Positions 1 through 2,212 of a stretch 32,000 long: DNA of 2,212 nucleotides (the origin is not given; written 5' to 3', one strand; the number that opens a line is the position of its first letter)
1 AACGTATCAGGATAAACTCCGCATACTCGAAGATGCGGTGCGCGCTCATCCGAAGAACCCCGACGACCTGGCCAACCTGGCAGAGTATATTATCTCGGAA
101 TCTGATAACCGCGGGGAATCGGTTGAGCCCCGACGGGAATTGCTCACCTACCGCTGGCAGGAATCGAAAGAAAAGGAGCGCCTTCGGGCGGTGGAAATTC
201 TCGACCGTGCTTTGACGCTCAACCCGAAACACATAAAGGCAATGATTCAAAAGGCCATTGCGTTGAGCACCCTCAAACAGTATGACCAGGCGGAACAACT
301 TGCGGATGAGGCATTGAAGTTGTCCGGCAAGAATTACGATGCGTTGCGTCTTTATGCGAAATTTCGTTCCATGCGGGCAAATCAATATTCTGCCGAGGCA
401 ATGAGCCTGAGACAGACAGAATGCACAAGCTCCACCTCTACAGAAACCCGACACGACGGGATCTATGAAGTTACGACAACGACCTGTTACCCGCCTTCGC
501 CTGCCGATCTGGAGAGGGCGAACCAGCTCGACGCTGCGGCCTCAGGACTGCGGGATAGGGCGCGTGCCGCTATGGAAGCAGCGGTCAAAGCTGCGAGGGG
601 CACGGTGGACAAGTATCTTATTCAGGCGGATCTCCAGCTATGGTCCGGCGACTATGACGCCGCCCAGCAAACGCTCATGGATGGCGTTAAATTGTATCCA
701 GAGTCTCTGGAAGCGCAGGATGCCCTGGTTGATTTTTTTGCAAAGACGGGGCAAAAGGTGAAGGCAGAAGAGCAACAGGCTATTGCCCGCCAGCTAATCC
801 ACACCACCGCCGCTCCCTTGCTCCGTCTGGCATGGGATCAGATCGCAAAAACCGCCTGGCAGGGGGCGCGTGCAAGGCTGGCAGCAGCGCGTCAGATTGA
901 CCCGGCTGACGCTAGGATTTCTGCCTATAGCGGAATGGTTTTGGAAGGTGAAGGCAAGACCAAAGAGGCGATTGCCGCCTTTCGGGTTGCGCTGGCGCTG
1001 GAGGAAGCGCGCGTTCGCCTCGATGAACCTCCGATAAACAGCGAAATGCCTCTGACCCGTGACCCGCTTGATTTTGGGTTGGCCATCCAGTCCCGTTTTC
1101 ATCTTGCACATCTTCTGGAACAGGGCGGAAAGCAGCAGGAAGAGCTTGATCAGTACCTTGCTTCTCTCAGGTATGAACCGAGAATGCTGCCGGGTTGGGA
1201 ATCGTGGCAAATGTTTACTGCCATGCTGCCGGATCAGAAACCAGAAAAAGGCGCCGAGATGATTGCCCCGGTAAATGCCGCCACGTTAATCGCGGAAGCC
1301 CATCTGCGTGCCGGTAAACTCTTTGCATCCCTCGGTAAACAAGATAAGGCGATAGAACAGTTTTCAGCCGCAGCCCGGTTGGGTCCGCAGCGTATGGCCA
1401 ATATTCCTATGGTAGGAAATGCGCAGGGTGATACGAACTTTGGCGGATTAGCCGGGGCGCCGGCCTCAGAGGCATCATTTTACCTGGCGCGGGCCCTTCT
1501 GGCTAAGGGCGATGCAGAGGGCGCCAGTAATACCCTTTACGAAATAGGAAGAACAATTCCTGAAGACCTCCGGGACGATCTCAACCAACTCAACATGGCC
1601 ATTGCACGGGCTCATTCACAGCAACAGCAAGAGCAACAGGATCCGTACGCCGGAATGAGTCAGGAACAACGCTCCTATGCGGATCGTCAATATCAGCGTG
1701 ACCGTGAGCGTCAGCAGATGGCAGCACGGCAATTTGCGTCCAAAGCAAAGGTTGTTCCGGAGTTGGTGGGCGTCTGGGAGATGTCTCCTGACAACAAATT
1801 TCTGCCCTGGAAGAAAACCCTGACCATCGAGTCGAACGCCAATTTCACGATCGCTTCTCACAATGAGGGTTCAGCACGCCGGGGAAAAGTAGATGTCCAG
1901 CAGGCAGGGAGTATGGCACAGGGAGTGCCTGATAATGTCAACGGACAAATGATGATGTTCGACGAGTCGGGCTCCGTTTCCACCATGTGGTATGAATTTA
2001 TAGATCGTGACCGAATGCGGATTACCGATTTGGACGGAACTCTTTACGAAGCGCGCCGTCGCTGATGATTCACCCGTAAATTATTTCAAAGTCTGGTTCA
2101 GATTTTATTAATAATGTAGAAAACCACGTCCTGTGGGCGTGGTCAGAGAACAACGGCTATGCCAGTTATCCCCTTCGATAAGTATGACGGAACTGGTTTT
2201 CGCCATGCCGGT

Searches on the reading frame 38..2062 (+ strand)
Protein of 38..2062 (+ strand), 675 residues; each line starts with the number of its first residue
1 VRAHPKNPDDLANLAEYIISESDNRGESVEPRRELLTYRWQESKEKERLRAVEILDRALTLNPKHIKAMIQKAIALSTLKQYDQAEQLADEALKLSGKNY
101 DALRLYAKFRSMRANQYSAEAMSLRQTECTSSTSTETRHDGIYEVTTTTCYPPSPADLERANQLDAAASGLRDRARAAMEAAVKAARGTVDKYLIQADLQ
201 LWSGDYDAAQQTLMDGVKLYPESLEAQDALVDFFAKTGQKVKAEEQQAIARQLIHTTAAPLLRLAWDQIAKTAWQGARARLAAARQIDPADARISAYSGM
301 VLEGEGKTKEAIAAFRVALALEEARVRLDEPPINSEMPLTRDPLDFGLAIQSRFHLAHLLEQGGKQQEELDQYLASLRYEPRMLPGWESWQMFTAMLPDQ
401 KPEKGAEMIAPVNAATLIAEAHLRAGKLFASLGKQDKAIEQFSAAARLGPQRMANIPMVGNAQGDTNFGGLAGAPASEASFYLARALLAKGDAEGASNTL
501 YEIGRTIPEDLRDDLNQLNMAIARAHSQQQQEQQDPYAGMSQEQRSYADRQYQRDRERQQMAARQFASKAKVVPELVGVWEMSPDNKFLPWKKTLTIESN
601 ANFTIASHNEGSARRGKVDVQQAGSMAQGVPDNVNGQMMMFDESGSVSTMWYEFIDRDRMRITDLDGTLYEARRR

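Call 39: search_protein_families(library=pfam, proteins=[window:38-2062:+], max_evalue=0.01)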
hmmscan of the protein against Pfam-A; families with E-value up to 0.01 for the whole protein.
window:38-2062:+ (675 aa): 8 families
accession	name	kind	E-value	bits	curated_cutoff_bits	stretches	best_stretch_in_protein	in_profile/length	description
PF14559.12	TPR_19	-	5.9e-12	46.2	25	1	50-105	9-64/68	Tetratricopeptide repeat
PF13428.12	TPR_14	-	7.7e-11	42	23.5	1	70-108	5-43/44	Tetratricopeptide repeat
PF07719.23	TPR_2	-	2.4e-09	37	27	0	419-451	1-33/34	Tetratricopeptide repeat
PF13181.12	TPR_8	-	7.1e-09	35.6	25.7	0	67-98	2-33/34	Tetratricopeptide repeat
PF00515.34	TPR_1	-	2.8e-08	33.7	27.8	0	67-96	2-31/34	Tetratricopeptide repeat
PF13431.12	TPR_17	-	1.8e-07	31.3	24.4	1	55-87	2-34/34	Tetratricopeptide repeat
PF13432.12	TPR_16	-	6.6e-07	30.1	32.7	0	419-451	31-63/65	Tetratricopeptide repeat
PF12895.13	ANAPC3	-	2.7e-05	24.8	27.2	1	48-91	39-81/82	Anaphase-promoting complex, cyclosome, subunit 3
